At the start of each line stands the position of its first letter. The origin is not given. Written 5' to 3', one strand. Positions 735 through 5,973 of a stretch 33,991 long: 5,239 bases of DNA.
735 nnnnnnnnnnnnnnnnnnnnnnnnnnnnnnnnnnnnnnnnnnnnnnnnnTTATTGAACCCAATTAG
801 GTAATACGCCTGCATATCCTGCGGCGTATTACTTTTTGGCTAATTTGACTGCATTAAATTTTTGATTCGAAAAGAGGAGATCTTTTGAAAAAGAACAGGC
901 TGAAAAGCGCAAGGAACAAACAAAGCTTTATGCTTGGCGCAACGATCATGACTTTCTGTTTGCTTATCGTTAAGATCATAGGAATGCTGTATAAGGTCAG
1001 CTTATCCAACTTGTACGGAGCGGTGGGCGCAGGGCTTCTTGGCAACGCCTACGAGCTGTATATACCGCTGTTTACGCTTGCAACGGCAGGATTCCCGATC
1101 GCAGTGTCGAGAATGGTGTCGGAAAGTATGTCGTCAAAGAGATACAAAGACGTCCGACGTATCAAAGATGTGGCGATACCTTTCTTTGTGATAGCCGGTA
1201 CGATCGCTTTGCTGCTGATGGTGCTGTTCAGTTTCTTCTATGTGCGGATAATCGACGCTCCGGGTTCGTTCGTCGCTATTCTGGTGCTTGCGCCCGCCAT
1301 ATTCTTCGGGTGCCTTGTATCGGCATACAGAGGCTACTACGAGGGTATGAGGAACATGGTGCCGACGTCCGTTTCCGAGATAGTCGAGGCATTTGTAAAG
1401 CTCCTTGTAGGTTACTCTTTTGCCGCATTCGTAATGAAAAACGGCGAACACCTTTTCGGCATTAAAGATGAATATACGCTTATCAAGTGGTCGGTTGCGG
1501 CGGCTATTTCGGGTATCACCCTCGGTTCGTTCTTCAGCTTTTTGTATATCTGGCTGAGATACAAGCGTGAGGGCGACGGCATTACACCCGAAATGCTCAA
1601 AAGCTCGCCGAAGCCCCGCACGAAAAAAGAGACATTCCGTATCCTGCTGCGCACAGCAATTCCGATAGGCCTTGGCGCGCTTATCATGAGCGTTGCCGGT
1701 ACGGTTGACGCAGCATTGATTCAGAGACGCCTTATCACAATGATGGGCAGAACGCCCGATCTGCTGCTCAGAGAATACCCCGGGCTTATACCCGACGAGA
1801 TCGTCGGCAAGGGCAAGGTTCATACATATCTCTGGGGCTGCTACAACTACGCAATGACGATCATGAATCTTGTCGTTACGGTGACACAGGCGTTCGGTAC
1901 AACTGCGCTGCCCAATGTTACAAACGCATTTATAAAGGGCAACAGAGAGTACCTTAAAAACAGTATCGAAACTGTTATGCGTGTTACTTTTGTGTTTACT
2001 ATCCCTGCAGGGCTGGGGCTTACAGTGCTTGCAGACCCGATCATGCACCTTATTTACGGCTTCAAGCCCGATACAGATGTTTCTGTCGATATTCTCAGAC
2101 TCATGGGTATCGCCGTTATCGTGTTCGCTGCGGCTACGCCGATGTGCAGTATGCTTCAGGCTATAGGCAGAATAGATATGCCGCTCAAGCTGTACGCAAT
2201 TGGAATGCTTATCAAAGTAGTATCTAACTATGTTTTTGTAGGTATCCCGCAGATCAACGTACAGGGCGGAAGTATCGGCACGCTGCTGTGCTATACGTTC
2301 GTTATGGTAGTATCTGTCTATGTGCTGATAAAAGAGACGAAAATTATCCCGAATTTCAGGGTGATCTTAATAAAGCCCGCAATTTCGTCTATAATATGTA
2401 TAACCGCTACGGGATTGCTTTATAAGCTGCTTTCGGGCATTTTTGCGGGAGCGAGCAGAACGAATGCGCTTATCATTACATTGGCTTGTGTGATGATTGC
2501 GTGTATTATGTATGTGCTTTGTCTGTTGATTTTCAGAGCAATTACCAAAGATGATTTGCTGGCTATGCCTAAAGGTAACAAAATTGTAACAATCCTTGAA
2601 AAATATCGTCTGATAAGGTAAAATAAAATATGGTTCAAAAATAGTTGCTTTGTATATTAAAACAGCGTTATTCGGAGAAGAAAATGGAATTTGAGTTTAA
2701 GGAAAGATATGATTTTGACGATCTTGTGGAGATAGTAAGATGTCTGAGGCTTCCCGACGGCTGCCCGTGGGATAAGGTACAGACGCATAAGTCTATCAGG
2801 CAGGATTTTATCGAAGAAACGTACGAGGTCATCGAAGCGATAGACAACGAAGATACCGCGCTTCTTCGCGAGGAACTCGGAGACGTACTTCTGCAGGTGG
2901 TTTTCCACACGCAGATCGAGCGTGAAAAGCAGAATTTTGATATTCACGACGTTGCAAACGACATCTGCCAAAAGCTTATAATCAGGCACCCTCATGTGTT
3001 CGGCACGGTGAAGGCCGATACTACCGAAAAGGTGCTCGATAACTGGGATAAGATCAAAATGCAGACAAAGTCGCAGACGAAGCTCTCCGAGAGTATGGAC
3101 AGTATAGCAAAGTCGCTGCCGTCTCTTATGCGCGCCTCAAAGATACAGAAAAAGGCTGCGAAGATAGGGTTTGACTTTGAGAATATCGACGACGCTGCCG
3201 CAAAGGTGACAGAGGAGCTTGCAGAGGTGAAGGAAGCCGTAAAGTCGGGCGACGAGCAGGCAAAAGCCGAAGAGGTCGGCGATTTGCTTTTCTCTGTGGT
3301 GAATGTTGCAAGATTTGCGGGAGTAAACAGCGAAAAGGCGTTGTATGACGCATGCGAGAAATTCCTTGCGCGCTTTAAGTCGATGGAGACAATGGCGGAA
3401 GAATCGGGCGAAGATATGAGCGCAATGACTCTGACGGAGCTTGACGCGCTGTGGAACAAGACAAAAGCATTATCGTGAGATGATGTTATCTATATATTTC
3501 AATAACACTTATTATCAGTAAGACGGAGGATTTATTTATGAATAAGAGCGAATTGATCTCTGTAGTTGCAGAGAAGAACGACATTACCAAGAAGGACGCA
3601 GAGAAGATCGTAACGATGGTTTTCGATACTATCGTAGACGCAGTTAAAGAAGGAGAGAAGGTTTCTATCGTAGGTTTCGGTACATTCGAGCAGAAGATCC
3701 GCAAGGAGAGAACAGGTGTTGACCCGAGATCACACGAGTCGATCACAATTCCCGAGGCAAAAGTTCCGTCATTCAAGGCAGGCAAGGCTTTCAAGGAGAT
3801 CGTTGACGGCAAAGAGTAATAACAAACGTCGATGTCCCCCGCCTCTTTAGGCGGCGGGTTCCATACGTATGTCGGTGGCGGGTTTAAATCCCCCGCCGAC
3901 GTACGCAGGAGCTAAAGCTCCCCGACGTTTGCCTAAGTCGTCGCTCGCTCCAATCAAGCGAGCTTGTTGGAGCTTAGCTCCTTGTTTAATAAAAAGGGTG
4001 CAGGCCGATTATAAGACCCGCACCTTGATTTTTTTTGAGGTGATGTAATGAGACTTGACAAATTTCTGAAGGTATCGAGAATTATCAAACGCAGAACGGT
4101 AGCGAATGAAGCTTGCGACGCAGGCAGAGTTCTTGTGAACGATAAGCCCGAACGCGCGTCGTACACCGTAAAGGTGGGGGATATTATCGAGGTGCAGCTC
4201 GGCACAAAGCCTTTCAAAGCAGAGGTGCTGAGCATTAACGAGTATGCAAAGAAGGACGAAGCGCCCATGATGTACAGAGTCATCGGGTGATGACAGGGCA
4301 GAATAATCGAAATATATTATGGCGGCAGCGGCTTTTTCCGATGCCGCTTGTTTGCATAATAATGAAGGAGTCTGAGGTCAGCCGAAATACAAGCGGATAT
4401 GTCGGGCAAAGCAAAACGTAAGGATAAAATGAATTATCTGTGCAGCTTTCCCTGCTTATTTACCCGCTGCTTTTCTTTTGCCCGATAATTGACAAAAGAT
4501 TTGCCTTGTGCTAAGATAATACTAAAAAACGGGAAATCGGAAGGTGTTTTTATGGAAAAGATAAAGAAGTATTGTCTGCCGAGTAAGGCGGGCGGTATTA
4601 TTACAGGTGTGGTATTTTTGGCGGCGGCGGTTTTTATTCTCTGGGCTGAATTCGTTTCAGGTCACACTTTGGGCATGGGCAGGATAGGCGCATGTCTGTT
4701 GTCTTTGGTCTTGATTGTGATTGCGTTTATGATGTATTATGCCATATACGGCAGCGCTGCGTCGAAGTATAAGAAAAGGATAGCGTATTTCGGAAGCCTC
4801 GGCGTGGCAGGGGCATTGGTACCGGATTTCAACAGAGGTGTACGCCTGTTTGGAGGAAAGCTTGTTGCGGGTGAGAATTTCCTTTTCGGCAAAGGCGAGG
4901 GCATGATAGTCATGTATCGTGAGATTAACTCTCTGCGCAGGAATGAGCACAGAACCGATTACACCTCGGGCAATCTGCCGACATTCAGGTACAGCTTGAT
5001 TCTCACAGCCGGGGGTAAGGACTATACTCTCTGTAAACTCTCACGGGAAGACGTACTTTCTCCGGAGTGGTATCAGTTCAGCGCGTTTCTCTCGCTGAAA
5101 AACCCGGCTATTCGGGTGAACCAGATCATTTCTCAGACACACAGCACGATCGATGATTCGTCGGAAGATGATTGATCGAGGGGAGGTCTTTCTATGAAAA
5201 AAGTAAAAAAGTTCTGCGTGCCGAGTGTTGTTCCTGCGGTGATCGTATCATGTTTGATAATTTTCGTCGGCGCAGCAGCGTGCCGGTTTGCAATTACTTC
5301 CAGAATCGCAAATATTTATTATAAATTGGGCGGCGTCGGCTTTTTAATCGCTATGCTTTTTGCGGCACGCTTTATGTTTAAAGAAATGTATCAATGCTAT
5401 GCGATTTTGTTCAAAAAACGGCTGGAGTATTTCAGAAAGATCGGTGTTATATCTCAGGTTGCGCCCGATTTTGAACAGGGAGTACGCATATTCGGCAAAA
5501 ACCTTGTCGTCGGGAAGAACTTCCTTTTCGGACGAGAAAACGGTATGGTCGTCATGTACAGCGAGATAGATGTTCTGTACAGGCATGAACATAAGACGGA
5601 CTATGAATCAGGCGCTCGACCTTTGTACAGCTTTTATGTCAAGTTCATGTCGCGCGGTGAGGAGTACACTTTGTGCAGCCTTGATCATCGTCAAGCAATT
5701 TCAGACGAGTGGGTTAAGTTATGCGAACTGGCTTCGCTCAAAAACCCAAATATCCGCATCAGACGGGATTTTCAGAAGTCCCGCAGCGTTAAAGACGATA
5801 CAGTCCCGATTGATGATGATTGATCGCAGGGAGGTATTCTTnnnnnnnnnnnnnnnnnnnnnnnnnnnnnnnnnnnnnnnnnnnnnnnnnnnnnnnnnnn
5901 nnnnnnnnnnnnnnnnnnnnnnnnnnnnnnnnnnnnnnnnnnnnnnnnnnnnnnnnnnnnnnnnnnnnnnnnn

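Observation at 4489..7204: Promoter-driven tandem array of four paralogous 2-TM proteins of unknown family, inserted after yabO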

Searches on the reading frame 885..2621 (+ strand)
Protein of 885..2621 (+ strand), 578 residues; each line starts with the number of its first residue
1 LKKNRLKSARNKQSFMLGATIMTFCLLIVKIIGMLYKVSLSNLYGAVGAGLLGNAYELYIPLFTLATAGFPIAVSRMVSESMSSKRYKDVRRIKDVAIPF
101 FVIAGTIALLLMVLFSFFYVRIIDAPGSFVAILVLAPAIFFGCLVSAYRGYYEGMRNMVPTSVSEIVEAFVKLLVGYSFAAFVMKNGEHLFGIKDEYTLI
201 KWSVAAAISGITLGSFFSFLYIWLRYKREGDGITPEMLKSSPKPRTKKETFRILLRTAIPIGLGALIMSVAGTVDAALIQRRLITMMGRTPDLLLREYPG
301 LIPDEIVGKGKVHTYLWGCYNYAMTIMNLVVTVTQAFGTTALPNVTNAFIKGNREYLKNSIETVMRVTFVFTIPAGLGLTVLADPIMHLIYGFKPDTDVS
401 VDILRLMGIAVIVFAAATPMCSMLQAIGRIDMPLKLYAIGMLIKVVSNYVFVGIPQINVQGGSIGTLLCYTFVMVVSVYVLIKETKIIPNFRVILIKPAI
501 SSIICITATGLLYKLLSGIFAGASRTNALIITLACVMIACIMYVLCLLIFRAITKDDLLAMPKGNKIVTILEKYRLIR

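Call 18: search_protein_families(library=pfam, proteins=[window:885-2621:+])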
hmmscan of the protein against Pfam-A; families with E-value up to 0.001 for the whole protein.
window:885-2621:+ (578 aa): 3 families
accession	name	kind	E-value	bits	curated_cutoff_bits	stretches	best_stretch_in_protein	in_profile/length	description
PF01943.22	Polysacc_synt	-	2.6e-14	53.8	28.2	1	19-283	5-236/274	Polysaccharide biosynthesis protein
PF03023.19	MurJ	-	1.6e-11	43.9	27.4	1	320-521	235-437/451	Lipid II flippase MurJ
PF01554.23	MatE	-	6.2e-09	36.2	24.9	1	320-450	31-161/161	MatE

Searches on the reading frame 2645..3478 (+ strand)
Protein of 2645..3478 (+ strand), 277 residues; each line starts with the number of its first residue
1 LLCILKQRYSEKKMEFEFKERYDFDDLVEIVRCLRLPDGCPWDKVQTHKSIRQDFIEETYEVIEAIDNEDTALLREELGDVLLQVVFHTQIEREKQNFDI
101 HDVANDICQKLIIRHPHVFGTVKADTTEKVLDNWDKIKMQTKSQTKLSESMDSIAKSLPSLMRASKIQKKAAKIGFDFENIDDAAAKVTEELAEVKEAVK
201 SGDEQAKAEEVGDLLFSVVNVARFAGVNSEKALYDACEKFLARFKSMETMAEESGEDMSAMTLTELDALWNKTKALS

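Call 18: search_protein_families(library=pfam, proteins=[window:2645-3478:+])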
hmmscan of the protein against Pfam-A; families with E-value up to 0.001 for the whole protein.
window:2645-3478:+ (277 aa): 3 families
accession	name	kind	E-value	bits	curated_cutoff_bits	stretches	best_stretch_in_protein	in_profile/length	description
PF03819.22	MazG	-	9.4e-38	128.8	22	2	46-119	1-74/74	MazG nucleotide pyrophosphohydrolase domain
PF01503.22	PRA-PH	-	2.6e-09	37.8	21.3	1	169-231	12-77/86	Phosphoribosyl-ATP pyrophosphohydrolase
PF01608.23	I_LWEQ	-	6e-05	23.6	27.5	0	125-209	20-102/151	I/LWEQ domain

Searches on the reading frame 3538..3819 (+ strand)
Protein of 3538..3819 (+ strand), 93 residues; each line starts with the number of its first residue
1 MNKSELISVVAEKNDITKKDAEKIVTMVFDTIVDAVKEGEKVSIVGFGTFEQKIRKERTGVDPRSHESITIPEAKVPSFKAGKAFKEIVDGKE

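Call 18: search_protein_families(library=pfam, proteins=[window:3538-3819:+])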
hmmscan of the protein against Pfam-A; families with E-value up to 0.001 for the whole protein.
window:3538-3819:+ (93 aa): 2 families
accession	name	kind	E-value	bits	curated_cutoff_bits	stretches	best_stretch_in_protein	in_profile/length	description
PF00216.26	Bac_DNA_binding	-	1e-31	109.4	22.4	1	1-89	1-89/90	Bacterial DNA-binding protein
PF18291.6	HU-HIG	-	1.9e-05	25.2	26.2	1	2-91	33-120/125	HU domain fused to wHTH, Ig, or Glycine-rich motif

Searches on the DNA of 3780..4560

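Call 88: search_rna_families(source=window, start=3780, end=4560, threshold=evalue, max_evalue=1)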
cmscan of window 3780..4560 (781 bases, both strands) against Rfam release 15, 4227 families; matches with E-value up to 1: 0.
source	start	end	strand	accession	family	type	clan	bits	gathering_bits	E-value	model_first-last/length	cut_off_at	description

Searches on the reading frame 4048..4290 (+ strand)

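Call 18: search_protein_families(library=pfam, proteins=[window:4048-4290:+])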
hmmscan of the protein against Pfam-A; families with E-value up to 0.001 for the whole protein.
window:4048-4290:+ (80 aa): 1 family
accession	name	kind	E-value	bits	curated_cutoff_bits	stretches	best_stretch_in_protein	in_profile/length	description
PF01479.30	S4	-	6.2e-12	45.5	22.8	1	1-47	1-48/48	S4 domain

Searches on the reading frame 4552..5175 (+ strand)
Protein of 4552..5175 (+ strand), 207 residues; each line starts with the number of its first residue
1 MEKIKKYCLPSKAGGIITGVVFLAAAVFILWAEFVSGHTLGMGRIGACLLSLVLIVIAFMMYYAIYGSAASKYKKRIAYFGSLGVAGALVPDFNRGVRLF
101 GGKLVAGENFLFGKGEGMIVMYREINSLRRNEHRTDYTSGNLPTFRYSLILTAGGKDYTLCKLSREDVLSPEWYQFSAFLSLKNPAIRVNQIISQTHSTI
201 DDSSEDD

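Call 3: search_protein_families(library=pfam, proteins=[window:4552-5175:+], max_evalue=1)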
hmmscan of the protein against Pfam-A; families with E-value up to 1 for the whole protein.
window:4552-5175:+ (207 aa): 3 families
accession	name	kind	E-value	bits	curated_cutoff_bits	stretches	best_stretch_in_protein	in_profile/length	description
PF04103.21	CD20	-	0.0043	17.6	27.9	1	16-62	35-81/156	CD20-like family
PF10845.14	DUF2576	-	0.16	12.1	27.4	1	121-133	16-28/49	Protein of unknown function (DUF2576)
PF17124.11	ThiJ_like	-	0.17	12.2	30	1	111-176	49-114/186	ThiJ/PfpI family-like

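Call 4: search_protein_families(library=ncbifam, proteins=[window:4552-5175:+], max_evalue=1)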
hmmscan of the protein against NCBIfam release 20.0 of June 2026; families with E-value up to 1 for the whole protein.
window:4552-5175:+ (207 aa): 0 families

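Call 35: search_protein_families(library=phrogs, proteins=[window:4552-5172:+], max_evalue=0.01)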
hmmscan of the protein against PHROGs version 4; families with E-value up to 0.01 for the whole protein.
window:4552-5172:+ (207 aa): 0 families

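Call 36: search_protein_families(library=padloc, proteins=[window:4552-5172:+], max_evalue=0.01)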
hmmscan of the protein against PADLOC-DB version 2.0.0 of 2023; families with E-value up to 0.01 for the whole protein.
window:4552-5172:+ (207 aa): 0 families

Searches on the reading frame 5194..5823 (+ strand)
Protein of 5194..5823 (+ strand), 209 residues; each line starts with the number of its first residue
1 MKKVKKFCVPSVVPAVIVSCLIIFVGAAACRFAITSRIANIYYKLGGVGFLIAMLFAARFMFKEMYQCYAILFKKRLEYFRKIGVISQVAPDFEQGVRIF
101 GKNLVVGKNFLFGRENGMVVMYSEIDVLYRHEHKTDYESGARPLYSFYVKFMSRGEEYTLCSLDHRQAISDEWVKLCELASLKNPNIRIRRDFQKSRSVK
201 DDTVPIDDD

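Call 3: search_protein_families(library=pfam, proteins=[window:5194-5823:+], max_evalue=1)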
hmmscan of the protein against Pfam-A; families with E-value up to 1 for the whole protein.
window:5194-5823:+ (209 aa): 1 family
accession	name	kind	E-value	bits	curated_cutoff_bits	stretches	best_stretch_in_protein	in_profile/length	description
PF24416.1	DUF7548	-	0.31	11.4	27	1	17-58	12-55/137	Family of unknown function (DUF7548)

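Call 4: search_protein_families(library=ncbifam, proteins=[window:5194-5823:+], max_evalue=1)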
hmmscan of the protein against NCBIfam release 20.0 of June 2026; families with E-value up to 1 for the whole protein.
window:5194-5823:+ (209 aa): 0 families

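Call 35: search_protein_families(library=phrogs, proteins=[window:5194-5820:+], max_evalue=0.01)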
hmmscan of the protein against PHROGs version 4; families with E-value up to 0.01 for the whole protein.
window:5194-5820:+ (209 aa): 0 families

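Call 36: search_protein_families(library=padloc, proteins=[window:5194-5820:+], max_evalue=0.01)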
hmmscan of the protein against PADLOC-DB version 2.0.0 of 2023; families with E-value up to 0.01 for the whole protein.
window:5194-5820:+ (209 aa): 0 families
